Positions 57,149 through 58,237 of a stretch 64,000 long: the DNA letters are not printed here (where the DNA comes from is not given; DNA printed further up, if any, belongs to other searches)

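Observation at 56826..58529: C-terminally truncated FtsZ/tubulin GTPase-domain protein preceded by an RHH regulator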

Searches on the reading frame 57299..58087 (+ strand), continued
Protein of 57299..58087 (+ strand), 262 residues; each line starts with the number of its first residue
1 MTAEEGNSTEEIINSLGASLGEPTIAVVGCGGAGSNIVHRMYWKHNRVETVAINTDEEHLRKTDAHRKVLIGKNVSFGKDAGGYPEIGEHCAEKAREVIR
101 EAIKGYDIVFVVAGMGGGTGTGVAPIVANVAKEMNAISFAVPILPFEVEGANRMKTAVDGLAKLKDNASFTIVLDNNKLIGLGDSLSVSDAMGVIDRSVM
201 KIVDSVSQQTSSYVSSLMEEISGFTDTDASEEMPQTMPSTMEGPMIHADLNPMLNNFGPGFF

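Call 61: list_cluster_members(proteins=[P0488, P0484, P0483, P0458, P0535, P0538, P0544, P0476, P0481, P0520])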
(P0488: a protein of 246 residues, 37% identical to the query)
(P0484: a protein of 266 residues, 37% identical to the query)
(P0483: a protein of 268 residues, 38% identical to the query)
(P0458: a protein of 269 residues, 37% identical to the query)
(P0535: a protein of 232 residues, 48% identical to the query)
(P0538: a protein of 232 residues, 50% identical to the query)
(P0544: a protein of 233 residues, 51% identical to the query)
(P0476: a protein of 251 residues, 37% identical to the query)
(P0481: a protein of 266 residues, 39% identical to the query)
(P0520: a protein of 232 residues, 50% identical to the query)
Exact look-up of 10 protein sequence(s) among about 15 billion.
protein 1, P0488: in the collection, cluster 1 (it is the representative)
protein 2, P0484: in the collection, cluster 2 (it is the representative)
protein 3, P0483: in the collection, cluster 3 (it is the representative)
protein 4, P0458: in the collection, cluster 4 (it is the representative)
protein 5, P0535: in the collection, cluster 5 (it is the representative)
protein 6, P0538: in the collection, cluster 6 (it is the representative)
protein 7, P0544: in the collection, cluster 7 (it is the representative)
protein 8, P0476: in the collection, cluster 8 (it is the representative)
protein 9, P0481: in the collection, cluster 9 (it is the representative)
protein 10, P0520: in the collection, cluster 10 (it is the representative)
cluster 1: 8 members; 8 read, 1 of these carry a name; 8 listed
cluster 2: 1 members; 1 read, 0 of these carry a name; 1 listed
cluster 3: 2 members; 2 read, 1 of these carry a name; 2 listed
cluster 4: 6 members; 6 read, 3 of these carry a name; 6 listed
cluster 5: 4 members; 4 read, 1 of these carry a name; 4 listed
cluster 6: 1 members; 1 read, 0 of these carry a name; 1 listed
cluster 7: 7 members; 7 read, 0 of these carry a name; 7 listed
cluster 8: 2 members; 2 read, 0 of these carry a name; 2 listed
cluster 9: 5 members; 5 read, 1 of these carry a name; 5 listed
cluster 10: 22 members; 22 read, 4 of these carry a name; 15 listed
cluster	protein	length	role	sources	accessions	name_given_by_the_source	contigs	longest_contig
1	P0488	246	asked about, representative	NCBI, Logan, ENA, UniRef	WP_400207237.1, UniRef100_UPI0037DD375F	hypothetical protein [Candidatus Methanomassiliicoccus intestinalis] | hypothetical protein n=1 Tax=Candidatus Methanomassiliicoccus intestinalis TaxID=1406512 ...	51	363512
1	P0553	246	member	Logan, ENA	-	-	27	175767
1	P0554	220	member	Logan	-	-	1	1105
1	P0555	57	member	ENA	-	-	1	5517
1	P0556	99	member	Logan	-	-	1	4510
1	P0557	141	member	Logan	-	-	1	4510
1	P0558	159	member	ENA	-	-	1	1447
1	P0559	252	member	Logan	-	-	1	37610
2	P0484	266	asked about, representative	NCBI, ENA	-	-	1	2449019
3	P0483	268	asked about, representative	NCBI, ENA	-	-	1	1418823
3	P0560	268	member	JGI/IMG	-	cell division protein FtsZ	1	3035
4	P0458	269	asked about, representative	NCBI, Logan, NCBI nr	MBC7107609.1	MAG: hypothetical protein H5T41_02275 [Methanomassiliicoccales archaeon] | hypothetical protein [Methanomassiliicoccales archaeon]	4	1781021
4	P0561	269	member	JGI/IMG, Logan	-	cell division protein FtsZ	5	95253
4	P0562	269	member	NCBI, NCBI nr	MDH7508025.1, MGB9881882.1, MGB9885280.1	MAG: hypothetical protein QHH00_01325 [Methanomassiliicoccales archaeon] | hypothetical protein [Methanomassiliicoccales archaeon]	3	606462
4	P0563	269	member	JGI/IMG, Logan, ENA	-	-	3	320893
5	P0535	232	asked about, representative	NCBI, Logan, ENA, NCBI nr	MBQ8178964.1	MAG: cell division protein FtsZ [Candidatus Methanomethylophilaceae archaeon] | cell division protein FtsZ [Candidatus Methanomethylophilaceae archaeon]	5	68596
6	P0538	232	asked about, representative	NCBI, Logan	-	-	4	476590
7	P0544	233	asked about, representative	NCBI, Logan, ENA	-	-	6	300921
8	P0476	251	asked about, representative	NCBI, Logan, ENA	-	-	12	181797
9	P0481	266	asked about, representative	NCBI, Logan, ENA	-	-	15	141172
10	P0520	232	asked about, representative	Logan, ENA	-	-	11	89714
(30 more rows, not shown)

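Call 62: find_encoding_contigs(protein=P0004, flank=3000, max_places=3)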
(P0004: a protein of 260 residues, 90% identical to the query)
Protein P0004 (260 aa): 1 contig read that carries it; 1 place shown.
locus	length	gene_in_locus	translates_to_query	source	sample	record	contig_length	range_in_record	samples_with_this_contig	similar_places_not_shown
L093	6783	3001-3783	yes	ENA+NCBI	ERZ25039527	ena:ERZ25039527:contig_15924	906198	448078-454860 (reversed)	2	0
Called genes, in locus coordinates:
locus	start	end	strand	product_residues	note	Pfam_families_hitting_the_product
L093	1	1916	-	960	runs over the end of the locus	PF00133:tRNA-synt_1, PF09334:tRNA-synt_1g (faint), PF13603:tRNA-synt_1_2 (faint), PF08264:Anticodon_1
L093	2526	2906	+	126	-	PF17723:RHH_8 (faint)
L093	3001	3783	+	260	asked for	PF00091:Tubulin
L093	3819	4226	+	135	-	-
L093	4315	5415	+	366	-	PF01513:NAD_kinase, PF00781:DAGK_cat, PF20143:NAD_kinase_C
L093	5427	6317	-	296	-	PF02775:TPP_enzyme_C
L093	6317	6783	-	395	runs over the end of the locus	PF01855:POR_N, PF02780:Transketolase_C, PF17147:PFOR_II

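Call 63: find_encoding_contigs(protein=P0003, flank=3000, max_places=3)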
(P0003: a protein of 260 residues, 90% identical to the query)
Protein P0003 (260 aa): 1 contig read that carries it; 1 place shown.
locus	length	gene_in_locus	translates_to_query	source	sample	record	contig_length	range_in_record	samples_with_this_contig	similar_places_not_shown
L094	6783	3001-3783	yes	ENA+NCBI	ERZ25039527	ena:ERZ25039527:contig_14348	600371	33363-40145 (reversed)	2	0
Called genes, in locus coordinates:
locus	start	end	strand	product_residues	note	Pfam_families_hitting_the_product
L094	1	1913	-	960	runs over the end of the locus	PF00133:tRNA-synt_1, PF09334:tRNA-synt_1g (faint), PF08264:Anticodon_1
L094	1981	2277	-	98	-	-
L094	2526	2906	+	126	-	PF17723:RHH_8 (faint)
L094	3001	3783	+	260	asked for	PF00091:Tubulin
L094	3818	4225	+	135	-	-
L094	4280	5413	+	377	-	PF01513:NAD_kinase, PF00781:DAGK_cat (weak), PF20143:NAD_kinase_C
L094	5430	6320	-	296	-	PF02775:TPP_enzyme_C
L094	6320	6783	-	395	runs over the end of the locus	PF01855:POR_N, PF02780:Transketolase_C (weak), PF17147:PFOR_II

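Call 88: find_encoding_contigs(protein=P0001, flank=1000, max_places=10)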
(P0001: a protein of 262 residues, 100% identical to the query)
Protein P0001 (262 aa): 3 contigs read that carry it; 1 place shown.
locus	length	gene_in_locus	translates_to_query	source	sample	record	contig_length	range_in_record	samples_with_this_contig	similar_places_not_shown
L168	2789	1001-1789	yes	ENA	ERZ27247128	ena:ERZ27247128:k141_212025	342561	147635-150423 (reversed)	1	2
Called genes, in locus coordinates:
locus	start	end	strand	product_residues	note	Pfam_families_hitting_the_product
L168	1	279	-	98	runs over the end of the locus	-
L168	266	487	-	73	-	-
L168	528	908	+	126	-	PF01402:RHH_1 (faint), PF17723:RHH_8 (faint)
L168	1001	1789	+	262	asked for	PF00091:Tubulin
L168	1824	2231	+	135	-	-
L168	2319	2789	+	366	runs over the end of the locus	PF01513:NAD_kinase, PF00781:DAGK_cat, PF20143:NAD_kinase_C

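Call 89: find_encoding_contigs(protein=P0407, flank=4000, max_places=10)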
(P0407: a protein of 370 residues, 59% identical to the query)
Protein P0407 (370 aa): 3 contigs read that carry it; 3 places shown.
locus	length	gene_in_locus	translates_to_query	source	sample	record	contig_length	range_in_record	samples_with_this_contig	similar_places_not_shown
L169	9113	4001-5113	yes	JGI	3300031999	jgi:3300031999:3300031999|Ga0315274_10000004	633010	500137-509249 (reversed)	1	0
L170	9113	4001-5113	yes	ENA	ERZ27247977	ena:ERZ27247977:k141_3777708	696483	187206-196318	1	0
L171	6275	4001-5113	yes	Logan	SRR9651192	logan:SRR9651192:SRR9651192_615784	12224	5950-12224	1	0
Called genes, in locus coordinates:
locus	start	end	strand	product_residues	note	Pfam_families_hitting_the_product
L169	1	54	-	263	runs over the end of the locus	PF00378:ECH_1, PF16113:ECH_2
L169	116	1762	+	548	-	-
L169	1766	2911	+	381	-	PF00282:Pyridoxal_deC, PF01041:DegT_DnrJ_EryC1 (weak), PF00266:Aminotran_5 (weak)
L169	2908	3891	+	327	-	PF01866:Diphthamide_syn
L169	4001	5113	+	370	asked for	PF00091:Tubulin, PF12327:FtsZ_C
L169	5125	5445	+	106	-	PF01900:RNase_P_Rpp14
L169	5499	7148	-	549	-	PF00118:Cpn60_TCP1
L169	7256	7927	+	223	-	PF01902:Diphthami_syn_2_N, PF28410:Diphthami_syn_2_C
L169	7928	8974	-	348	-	PF08240:ADH_N, PF16912:Glu_dehyd_C (weak), PF00107:ADH_zinc_N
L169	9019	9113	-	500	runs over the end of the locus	PF01545:Cation_efflux, PF16916:ZT_dimer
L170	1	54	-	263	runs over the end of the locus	PF00378:ECH_1, PF16113:ECH_2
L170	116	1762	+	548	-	-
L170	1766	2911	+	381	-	PF00282:Pyridoxal_deC, PF01041:DegT_DnrJ_EryC1 (weak), PF00266:Aminotran_5 (weak)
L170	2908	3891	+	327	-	PF01866:Diphthamide_syn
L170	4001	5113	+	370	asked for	PF00091:Tubulin, PF12327:FtsZ_C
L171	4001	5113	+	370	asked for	PF00091:Tubulin, PF12327:FtsZ_C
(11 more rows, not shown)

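Call 98: find_encoding_contigs(protein=P0488, flank=5000, max_places=3)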
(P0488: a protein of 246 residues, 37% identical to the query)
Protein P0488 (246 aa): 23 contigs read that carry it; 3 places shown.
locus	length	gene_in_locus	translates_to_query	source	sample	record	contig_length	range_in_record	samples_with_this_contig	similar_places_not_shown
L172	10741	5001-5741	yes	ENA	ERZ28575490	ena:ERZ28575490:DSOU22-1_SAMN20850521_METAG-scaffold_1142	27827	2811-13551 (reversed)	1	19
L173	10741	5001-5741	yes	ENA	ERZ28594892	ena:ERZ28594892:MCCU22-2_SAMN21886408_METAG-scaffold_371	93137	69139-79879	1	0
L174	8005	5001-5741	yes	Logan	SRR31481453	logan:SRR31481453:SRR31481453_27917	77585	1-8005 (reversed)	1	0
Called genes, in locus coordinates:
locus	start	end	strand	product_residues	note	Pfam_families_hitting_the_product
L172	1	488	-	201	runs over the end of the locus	PF00198:2-oxoacid_dh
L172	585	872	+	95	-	PF10967:DUF2769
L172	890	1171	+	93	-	PF10967:DUF2769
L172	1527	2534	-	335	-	PF00586:AIRS, PF02769:AIRS_C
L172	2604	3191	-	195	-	-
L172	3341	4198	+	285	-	PF13476:AAA_23 (weak), PF00005:ABC_tran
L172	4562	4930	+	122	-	PF01402:RHH_1 (faint)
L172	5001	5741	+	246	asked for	PF00091:Tubulin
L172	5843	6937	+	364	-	PF01513:NAD_kinase, PF00781:DAGK_cat (weak), PF20143:NAD_kinase_C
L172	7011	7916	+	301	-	PF00291:PALP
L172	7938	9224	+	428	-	PF01053:Cys_Met_Meta_PP, PF00155:Aminotran_1_2, PF01041:DegT_DnrJ_EryC1, PF00266:Aminotran_5, PF02347:GDC-P (weak)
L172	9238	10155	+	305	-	PF04204:HTS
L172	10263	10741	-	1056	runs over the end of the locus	PF09479:Flg_new (weak)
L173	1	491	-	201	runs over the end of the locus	PF00198:2-oxoacid_dh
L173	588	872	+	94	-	-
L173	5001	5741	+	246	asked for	PF00091:Tubulin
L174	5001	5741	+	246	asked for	PF00091:Tubulin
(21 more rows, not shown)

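Call 99: find_encoding_contigs(protein=P0484, flank=5000, max_places=2)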
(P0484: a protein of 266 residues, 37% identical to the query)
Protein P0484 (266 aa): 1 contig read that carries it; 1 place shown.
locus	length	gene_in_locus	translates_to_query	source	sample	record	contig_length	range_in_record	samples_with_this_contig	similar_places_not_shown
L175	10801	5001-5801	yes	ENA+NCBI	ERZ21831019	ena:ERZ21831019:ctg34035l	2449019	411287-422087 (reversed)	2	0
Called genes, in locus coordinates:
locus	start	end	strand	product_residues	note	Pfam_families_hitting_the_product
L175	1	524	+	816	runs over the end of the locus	-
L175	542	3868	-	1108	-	PF00041:fn3, PF16656:Pur_ac_phosph_N (faint), PF25523:Ig_RIMBP2 (faint), PF25832:Fn3_SaeA_2nd (faint), PF25833:Fn3_SaeA_3rd (faint), PF24489:Ig_J_second (faint), PF00041:fn3, PF00041:fn3, +4 more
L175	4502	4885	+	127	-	-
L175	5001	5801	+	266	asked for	PF00091:Tubulin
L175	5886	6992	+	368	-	PF01513:NAD_kinase, PF00781:DAGK_cat (weak), PF20143:NAD_kinase_C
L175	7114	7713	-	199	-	PF01558:POR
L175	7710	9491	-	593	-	PF01855:POR_N, PF02775:TPP_enzyme_C, PF12797:Fer4_2 (faint), PF13237:Fer4_10, PF14697:Fer4_21 (faint), PF00037:Fer4 (weak), PF12837:Fer4_6 (weak)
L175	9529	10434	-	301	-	PF02775:TPP_enzyme_C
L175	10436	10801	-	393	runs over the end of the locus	PF01855:POR_N, PF17147:PFOR_II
